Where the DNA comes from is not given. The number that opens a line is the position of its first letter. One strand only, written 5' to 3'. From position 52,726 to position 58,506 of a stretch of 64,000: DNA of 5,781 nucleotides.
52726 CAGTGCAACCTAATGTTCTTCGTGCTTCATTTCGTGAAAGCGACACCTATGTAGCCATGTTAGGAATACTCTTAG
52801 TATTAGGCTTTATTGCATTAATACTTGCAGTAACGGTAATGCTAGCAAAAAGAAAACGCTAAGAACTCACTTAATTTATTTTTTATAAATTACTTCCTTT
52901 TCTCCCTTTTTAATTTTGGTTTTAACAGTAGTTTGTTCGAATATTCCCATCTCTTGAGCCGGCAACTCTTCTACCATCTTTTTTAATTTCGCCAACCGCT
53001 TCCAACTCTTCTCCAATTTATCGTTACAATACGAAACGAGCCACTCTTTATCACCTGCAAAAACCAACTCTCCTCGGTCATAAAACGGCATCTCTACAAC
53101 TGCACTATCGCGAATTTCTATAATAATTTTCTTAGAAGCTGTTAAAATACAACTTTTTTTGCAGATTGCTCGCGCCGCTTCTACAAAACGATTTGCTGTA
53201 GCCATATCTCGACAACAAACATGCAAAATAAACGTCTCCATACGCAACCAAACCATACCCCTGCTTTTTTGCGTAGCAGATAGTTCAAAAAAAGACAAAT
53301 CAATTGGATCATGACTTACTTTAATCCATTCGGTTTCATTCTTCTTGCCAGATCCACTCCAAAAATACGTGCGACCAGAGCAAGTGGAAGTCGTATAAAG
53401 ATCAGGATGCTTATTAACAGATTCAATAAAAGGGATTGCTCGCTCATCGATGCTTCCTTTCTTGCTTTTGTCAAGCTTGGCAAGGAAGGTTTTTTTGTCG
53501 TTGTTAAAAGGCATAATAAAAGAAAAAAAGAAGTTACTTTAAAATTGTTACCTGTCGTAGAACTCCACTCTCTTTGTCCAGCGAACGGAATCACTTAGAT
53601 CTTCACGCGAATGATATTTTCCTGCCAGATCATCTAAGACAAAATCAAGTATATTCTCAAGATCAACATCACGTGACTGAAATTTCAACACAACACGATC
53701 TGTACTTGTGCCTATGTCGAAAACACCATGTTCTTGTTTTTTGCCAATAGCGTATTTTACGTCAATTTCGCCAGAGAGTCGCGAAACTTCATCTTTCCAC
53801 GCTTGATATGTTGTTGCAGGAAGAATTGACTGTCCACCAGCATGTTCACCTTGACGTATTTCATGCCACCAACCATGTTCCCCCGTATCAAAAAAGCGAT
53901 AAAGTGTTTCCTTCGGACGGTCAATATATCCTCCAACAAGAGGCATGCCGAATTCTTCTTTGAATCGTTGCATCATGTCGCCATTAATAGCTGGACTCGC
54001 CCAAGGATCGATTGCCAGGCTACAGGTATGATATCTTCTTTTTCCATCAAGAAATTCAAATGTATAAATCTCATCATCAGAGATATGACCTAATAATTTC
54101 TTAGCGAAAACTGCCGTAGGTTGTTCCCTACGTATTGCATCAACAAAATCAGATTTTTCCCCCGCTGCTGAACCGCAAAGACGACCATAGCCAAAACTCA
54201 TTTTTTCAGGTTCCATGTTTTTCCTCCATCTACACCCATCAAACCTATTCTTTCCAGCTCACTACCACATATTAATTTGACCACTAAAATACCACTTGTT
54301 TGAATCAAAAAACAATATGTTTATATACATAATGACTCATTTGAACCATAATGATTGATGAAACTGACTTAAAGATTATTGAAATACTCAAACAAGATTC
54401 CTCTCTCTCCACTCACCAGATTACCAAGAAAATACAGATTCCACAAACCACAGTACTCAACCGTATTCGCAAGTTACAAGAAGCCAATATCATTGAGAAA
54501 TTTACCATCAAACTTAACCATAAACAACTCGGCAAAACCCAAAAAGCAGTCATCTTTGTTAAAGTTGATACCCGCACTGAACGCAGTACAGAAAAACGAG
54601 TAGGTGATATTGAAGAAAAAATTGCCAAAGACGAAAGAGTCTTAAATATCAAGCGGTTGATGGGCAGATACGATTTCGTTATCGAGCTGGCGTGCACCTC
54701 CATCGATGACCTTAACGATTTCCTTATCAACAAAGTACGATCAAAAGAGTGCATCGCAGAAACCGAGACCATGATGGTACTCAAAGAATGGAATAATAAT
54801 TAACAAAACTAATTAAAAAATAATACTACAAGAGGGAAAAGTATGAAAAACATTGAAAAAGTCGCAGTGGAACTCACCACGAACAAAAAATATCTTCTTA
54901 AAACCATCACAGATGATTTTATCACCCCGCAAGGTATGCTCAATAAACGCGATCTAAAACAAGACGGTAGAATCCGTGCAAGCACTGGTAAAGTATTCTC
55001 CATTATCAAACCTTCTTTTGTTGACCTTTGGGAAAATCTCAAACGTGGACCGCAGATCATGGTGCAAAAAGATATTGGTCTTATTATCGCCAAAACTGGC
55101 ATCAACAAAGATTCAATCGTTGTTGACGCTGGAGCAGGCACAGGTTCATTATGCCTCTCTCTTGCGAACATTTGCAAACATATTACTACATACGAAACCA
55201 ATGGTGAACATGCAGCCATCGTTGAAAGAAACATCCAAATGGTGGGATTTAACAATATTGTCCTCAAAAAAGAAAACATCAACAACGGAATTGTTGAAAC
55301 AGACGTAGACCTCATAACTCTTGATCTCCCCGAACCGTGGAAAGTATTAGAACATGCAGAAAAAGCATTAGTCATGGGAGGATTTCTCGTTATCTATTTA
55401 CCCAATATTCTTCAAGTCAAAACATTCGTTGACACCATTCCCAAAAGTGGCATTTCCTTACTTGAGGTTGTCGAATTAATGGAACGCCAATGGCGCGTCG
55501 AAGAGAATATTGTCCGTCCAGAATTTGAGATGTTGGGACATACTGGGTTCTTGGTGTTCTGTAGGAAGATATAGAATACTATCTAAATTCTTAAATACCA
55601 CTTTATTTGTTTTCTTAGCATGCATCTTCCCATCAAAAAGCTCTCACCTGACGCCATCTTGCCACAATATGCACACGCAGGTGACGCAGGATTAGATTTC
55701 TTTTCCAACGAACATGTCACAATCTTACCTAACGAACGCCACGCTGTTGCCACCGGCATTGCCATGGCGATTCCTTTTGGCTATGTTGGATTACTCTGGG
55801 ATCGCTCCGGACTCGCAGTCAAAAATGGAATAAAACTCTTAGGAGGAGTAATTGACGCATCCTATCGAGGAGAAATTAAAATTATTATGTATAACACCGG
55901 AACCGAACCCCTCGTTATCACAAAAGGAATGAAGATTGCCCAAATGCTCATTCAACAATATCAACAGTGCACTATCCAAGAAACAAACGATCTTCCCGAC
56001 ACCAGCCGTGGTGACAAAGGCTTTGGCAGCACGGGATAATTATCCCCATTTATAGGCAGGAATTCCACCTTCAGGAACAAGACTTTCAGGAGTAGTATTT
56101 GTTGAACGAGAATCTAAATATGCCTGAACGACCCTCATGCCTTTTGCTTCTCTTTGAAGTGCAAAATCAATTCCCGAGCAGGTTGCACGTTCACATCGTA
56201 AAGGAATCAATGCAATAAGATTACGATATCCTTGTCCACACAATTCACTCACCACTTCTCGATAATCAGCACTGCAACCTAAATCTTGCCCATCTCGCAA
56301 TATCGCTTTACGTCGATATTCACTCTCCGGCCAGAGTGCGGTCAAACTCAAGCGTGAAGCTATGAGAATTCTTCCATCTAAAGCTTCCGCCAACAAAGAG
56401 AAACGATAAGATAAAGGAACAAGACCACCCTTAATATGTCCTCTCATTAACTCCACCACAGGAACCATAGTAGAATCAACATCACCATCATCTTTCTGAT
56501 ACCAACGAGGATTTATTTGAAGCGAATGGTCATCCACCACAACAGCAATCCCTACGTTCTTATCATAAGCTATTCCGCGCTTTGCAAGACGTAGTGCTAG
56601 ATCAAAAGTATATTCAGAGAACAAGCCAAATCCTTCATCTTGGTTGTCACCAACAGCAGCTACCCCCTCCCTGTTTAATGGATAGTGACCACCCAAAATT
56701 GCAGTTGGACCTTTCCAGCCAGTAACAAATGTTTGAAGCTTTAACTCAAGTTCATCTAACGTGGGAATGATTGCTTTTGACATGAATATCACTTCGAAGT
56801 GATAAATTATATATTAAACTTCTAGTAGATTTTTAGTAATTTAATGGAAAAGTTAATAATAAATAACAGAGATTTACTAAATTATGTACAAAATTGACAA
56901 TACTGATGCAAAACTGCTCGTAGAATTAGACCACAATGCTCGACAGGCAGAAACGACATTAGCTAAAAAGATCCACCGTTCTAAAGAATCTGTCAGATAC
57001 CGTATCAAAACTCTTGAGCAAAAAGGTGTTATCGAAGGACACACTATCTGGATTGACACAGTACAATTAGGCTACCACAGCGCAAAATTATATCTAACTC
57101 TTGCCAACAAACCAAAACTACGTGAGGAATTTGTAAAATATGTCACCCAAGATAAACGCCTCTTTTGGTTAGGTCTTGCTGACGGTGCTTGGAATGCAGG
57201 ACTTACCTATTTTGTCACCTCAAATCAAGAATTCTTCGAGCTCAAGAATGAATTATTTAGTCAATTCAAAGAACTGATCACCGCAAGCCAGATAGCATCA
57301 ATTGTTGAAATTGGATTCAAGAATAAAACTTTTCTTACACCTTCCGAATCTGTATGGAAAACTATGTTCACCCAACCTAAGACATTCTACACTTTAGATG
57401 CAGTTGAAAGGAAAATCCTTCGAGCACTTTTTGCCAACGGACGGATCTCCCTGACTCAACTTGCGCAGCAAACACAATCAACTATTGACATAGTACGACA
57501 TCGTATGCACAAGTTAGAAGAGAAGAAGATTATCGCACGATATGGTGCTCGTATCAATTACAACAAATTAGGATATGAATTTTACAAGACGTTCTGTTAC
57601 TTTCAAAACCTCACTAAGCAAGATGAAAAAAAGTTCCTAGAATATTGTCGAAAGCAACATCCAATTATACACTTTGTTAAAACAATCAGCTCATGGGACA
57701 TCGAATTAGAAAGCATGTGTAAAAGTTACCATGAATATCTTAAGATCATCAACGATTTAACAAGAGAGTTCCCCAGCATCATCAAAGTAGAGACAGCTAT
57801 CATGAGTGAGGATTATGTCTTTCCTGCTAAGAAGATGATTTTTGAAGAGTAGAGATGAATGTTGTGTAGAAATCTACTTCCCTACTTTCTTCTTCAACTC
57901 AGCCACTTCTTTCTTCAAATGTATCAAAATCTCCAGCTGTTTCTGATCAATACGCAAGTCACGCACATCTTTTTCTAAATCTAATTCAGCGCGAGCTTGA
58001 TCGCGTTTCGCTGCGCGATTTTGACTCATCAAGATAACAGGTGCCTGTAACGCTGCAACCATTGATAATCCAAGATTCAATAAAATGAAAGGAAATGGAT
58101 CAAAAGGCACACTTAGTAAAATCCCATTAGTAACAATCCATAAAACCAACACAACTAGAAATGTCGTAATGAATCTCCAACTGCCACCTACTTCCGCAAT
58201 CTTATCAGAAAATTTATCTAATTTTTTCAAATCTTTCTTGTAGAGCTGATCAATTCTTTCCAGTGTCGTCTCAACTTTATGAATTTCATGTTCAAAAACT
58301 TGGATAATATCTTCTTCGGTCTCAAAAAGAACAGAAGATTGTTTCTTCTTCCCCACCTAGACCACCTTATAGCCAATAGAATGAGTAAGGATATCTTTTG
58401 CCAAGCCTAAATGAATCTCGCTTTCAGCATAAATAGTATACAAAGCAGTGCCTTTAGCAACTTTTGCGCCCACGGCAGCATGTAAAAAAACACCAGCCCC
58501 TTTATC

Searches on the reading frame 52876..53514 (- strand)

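Call 39: search_protein_families(library=pfam, proteins=[window:52876-53514:-], max_evalue=0.01)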
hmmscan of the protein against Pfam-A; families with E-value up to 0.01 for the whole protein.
window:52876-53514:- (212 aa): 1 family
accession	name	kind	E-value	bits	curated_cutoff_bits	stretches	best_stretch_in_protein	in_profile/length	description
PF02676.19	TYW3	-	4.8e-36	124.5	27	1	6-182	2-210/211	Methyltransferase TYW3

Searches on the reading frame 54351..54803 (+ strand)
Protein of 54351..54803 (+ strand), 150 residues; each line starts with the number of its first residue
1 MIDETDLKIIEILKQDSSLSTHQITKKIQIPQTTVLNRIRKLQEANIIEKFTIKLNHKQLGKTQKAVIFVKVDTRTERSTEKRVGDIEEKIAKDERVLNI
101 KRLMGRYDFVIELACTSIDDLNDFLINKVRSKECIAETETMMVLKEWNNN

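Call 39: search_protein_families(library=pfam, proteins=[window:54351-54803:+], max_evalue=0.01)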
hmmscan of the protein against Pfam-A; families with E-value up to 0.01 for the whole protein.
window:54351-54803:+ (150 aa): 8 families
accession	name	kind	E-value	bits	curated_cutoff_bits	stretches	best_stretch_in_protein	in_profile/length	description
PF01037.27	AsnC_trans_reg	-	2.1e-12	47.2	25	1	80-146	9-73/73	Lrp/AsnC ligand binding domain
PF13412.12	HTH_24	-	7.1e-11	42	21.9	1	2-49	1-48/48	Winged helix-turn-helix DNA-binding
PF13404.12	HTH_AsnC-type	-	3.1e-10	40.1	27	1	2-43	1-42/42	AsnC-type helix-turn-helix domain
PF01022.26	HTH_5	-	5.1e-06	26.7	22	1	3-50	1-47/47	Bacterial regulatory protein, arsR family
PF12840.13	HTH_20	-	7.4e-06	26.3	27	1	2-49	2-49/51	Helix-turn-helix domain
PF01047.28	MarR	-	0.00011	22.5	24.6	1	4-51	3-50/59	MarR family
PF08220.18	HTH_DeoR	-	0.0021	18.2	21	1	8-50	4-46/57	DeoR-like helix-turn-helix domain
PF08279.18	HTH_11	-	0.0036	17.6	25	1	7-47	3-45/55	HTH domain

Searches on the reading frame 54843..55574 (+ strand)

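Call 39: search_protein_families(library=pfam, proteins=[window:54843-55574:+], max_evalue=0.01)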
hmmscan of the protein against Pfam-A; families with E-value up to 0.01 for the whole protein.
window:54843-55574:+ (243 aa): 8 families
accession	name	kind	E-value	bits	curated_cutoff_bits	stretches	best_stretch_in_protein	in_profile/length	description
PF08704.16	GCD14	-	9.3e-20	71.8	26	1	61-221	11-181/247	tRNA methyltransferase complex GCD14 subunit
PF13847.12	Methyltransf_31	-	9.1e-07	29.1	27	1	88-188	2-113/145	Methyltransferase domain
PF00398.26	RrnaAD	-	0.00012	21.8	24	1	78-127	19-68/263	Ribosomal RNA adenine dimethylase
PF05175.20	MTS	-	0.00017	21.7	23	1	89-161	31-105/170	Methyltransferase small domain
PF08241.18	Methyltransf_11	-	0.0032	18.5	21.2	1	94-184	1-95/95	Methyltransferase domain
PF13649.12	Methyltransf_25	-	0.004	18.2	27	1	93-177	1-94/97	Methyltransferase domain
PF05219.18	DREV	-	0.0061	16.2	26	1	88-237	93-234/265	DREV methyltransferase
PF03602.21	Cons_hypoth95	-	0.0073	16.4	24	0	89-161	41-120/182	Conserved hypothetical protein 95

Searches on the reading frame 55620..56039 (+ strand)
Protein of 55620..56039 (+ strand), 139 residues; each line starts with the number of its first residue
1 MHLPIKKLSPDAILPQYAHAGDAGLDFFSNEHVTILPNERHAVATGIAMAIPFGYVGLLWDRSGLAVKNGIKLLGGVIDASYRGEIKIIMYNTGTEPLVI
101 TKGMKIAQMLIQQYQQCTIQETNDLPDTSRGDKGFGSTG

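Call 39: search_protein_families(library=pfam, proteins=[window:55620-56039:+], max_evalue=0.01)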
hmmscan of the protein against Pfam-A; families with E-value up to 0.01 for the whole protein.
window:55620-56039:+ (139 aa): 2 families
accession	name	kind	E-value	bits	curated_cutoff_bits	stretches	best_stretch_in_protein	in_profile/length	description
PF00692.24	dUTPase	-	1.2e-32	112.8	22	1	12-139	3-129/129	dUTPase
PF22769.1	DCD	-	7.7e-08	33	27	1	30-113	68-152/153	dCTP deaminase-like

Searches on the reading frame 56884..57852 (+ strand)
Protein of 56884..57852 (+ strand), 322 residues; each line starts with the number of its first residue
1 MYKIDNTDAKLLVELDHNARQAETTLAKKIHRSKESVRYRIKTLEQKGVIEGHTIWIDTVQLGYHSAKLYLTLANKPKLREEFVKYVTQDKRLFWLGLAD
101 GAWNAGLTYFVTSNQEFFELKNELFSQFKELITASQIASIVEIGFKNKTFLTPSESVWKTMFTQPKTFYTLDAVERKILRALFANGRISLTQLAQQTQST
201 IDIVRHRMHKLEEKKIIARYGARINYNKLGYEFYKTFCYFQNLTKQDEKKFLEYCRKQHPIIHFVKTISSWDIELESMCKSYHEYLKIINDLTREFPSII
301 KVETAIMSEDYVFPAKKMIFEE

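Call 13: search_protein_families(library=pfam, proteins=[window:56884-57852:+])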
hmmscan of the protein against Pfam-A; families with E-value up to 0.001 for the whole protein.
window:56884-57852:+ (322 aa): 7 families
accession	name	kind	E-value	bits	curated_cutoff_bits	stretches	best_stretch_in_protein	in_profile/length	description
PF13404.12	HTH_AsnC-type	-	4.3e-15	55.7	27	2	171-212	1-42/42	AsnC-type helix-turn-helix domain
PF13412.12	HTH_24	-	1.4e-14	53.8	21.9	2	5-51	2-48/48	Winged helix-turn-helix DNA-binding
PF01047.28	MarR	-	2.3e-07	31.1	24.6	1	7-51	4-48/59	MarR family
PF25212.1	HVO_A0114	-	4e-06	27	27.6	0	168-219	17-68/84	HVO_A0114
PF12840.13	HTH_20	-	2.5e-05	24.6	27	0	18-52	16-50/51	Helix-turn-helix domain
PF08279.18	HTH_11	-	0.00032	21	25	0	25-50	20-46/55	HTH domain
PF08461.16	HTH_12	-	0.00083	19.7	21.4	0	33-51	31-49/66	Ribonuclease R winged-helix domain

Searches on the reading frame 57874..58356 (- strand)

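Call 39: search_protein_families(library=pfam, proteins=[window:57874-58356:-], max_evalue=0.01)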
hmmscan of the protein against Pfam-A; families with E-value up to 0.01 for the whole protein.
window:57874-58356:- (160 aa): 2 families
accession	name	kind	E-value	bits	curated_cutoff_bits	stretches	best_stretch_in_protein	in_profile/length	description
PF06210.16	DUF1003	-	2.2e-29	102.1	27.4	1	57-153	1-98/103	Protein of unknown function (DUF1003)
PF08678.16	Rsbr_N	-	0.0056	17.2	27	0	20-72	32-85/130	Rsbr N terminal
